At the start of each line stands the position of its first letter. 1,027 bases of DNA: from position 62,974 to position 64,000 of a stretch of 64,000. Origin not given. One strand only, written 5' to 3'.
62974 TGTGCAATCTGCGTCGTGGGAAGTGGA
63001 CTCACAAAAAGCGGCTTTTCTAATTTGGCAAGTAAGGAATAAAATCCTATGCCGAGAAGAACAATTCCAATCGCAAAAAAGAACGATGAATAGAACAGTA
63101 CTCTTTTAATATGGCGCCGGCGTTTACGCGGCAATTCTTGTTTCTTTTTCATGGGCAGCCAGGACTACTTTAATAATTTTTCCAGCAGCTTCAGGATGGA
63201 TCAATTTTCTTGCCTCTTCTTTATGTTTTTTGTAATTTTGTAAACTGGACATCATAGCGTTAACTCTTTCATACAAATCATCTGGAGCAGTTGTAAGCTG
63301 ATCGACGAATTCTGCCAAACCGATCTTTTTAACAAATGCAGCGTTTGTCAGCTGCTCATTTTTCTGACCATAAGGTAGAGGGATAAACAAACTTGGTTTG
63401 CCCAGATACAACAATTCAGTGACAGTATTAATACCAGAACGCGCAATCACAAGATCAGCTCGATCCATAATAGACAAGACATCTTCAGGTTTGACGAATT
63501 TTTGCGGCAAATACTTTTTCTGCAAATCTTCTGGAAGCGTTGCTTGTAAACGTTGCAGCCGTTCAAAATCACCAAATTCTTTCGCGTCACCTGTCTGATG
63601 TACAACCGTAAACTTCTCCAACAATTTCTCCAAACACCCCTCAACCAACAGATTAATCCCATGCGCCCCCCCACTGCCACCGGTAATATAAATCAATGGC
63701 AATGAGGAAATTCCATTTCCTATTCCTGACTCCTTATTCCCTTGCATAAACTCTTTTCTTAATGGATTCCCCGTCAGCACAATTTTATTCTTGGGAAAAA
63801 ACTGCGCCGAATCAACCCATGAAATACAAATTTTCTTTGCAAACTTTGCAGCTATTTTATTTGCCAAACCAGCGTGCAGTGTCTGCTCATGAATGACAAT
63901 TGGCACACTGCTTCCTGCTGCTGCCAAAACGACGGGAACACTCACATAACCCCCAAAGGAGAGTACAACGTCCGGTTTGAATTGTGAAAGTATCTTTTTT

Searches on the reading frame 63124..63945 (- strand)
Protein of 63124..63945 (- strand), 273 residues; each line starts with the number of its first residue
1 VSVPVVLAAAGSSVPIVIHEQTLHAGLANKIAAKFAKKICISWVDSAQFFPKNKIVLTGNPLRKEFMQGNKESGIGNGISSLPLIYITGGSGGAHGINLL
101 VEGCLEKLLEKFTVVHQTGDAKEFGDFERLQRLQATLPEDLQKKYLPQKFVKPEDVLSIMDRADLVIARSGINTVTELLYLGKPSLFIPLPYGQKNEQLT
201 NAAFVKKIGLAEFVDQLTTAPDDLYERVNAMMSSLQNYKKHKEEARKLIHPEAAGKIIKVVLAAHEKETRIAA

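Call 60: search_protein_families(library=pfam, proteins=[window:63124-63945:-], max_evalue=0.001)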
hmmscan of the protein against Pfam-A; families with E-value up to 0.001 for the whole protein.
window:63124-63945:- (273 aa): 3 families
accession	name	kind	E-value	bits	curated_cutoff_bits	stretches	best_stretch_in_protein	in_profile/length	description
PF04101.22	Glyco_tran_28_C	-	6.6e-27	95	22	1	85-247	2-156/166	Glycosyltransferase family 28 C-terminal domain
PF03033.26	Glyco_transf_28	-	2e-07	31.6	26.2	1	2-40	100-138/139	Glycosyltransferase family 28 N-terminal domain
PF13528.12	Glyco_trans_1_3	-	4.4e-06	26.5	25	1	161-222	253-312/322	Glycosyl transferase family 1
